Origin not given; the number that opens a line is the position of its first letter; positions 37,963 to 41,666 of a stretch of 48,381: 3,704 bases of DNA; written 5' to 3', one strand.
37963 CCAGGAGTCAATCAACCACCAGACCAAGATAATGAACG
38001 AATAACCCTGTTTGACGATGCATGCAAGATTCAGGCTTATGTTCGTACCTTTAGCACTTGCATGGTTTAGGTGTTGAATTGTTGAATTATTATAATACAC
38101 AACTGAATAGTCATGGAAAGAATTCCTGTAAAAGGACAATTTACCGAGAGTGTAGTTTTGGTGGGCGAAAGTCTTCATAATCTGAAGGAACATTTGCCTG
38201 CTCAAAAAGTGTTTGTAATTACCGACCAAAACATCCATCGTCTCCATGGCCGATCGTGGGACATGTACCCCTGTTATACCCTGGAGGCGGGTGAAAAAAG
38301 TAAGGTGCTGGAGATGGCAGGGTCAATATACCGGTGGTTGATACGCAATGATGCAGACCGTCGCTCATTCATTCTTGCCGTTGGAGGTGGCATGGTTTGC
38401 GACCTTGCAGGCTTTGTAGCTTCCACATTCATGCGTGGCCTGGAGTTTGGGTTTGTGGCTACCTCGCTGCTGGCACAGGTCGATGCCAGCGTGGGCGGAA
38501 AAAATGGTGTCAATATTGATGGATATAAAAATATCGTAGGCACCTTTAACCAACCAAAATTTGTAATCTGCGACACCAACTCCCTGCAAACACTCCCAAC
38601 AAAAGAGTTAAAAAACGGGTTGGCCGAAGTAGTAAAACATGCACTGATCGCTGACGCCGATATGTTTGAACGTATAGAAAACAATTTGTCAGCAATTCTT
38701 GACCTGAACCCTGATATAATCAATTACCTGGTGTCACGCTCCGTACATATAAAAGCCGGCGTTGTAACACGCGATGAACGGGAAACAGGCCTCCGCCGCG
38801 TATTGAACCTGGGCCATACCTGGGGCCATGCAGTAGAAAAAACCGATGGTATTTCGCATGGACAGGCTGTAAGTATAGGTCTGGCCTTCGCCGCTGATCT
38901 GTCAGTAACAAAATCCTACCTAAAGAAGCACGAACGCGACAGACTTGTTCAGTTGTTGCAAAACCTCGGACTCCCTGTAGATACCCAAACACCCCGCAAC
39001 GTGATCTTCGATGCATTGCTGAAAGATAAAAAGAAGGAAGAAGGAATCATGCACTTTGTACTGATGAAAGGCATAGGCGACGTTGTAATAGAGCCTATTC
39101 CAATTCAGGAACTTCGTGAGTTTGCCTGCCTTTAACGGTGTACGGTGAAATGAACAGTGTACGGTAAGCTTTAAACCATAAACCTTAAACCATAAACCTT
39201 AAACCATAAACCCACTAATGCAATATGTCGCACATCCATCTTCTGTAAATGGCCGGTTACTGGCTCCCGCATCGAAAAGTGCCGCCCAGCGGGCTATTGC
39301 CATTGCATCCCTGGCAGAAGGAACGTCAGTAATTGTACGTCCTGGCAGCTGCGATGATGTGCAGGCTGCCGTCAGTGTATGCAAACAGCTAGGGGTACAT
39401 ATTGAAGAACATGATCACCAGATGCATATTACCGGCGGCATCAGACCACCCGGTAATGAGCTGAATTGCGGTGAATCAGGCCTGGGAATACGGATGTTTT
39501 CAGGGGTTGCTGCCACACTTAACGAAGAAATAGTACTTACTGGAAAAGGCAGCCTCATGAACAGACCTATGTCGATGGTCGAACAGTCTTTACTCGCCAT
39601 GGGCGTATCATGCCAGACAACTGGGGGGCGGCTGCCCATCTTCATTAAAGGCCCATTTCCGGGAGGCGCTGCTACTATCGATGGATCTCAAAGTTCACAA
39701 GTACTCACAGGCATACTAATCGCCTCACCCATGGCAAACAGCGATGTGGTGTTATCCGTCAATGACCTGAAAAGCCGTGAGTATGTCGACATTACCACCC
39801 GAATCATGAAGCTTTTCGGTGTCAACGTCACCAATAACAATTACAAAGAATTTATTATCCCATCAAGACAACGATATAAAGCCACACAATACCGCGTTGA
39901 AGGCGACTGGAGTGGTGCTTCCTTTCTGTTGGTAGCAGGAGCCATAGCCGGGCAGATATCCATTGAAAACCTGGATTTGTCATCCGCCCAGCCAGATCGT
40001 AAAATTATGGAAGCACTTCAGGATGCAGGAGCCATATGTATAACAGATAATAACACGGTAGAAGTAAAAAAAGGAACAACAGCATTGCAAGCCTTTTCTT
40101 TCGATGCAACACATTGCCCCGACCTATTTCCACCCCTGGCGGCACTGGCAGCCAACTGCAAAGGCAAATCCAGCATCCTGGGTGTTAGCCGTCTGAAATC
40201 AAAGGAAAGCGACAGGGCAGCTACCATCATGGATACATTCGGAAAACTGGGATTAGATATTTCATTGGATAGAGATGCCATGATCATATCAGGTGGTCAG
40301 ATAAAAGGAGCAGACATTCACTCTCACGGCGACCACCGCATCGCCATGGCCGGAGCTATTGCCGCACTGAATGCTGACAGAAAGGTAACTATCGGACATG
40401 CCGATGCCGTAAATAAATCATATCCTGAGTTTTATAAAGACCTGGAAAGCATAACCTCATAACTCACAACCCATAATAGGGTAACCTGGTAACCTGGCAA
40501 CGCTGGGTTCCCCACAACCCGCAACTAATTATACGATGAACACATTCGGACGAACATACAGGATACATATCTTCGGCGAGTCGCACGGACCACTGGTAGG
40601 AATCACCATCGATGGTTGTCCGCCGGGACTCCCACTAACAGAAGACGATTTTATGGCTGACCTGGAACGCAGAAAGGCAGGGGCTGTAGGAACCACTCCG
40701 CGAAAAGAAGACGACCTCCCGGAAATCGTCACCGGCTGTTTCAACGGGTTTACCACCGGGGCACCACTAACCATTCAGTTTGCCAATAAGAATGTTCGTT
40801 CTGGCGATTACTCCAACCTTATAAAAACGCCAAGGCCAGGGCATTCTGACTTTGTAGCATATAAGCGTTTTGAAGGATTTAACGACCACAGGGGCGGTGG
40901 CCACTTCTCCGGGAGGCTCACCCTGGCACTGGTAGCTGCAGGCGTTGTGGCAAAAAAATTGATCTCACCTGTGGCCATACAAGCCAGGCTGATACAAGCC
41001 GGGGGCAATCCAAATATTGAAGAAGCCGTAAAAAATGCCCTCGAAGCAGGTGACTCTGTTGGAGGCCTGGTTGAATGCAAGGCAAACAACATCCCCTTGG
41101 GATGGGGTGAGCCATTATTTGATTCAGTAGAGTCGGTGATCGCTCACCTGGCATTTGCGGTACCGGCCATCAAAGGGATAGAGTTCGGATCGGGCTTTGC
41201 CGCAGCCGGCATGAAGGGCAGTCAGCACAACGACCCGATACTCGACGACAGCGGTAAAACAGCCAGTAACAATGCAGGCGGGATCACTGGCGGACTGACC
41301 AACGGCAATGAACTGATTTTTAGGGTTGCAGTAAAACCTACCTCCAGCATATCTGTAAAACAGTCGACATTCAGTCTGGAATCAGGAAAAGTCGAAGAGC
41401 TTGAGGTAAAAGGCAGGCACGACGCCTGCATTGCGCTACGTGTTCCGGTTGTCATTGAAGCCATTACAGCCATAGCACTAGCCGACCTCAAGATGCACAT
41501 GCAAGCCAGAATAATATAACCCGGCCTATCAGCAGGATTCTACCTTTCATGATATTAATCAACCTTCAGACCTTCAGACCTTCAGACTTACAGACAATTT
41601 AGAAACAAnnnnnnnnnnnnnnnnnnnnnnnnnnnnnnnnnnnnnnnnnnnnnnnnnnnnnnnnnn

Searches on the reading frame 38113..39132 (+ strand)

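Call 28: search_protein_families(library=pfam, proteins=[window:38113-39132:+])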
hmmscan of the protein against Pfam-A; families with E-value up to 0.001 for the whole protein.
window:38113-39132:+ (340 aa): 2 families
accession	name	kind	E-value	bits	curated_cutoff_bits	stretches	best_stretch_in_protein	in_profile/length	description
PF24621.2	DHQS_C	-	2.1e-43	148.1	27.6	1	169-308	1-144/144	3-dehydroquinate synthase C-terminal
PF01761.26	DHQ_synthase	-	3.8e-42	143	24.2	1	56-167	3-114/115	3-dehydroquinate synthase N-terminal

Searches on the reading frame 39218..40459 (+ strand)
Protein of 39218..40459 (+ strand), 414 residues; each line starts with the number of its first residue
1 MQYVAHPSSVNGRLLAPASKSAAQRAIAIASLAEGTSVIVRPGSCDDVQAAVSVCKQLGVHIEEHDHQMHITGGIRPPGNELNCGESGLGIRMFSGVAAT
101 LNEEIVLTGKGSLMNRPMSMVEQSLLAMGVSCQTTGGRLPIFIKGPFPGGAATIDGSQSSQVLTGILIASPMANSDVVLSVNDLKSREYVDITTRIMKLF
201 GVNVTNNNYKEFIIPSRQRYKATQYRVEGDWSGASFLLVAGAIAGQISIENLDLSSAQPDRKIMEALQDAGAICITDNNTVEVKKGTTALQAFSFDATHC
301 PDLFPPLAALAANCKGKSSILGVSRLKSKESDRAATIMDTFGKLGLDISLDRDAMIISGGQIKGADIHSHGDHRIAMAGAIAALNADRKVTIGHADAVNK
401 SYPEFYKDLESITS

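Call 50: search_protein_families(library=pfam, proteins=[window:39218-40459:+])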
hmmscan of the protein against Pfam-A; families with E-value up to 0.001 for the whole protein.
window:39218-40459:+ (414 aa): 1 family
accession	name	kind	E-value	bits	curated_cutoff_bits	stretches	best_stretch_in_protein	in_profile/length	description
PF00275.25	EPSP_synthase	-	5.5e-91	305.8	22.8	1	6-409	3-417/417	EPSP synthase (3-phosphoshikimate 1-carboxyvinyltransferase)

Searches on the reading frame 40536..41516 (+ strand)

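Call 50: search_protein_families(library=pfam, proteins=[window:40536-41516:+])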
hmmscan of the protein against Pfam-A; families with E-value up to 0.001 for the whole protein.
window:40536-41516:+ (327 aa): 1 family
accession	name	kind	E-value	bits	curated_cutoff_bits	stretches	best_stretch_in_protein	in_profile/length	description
PF01264.26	Chorismate_synt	-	2.1e-106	355.8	27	1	9-318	2-325/327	Chorismate synthase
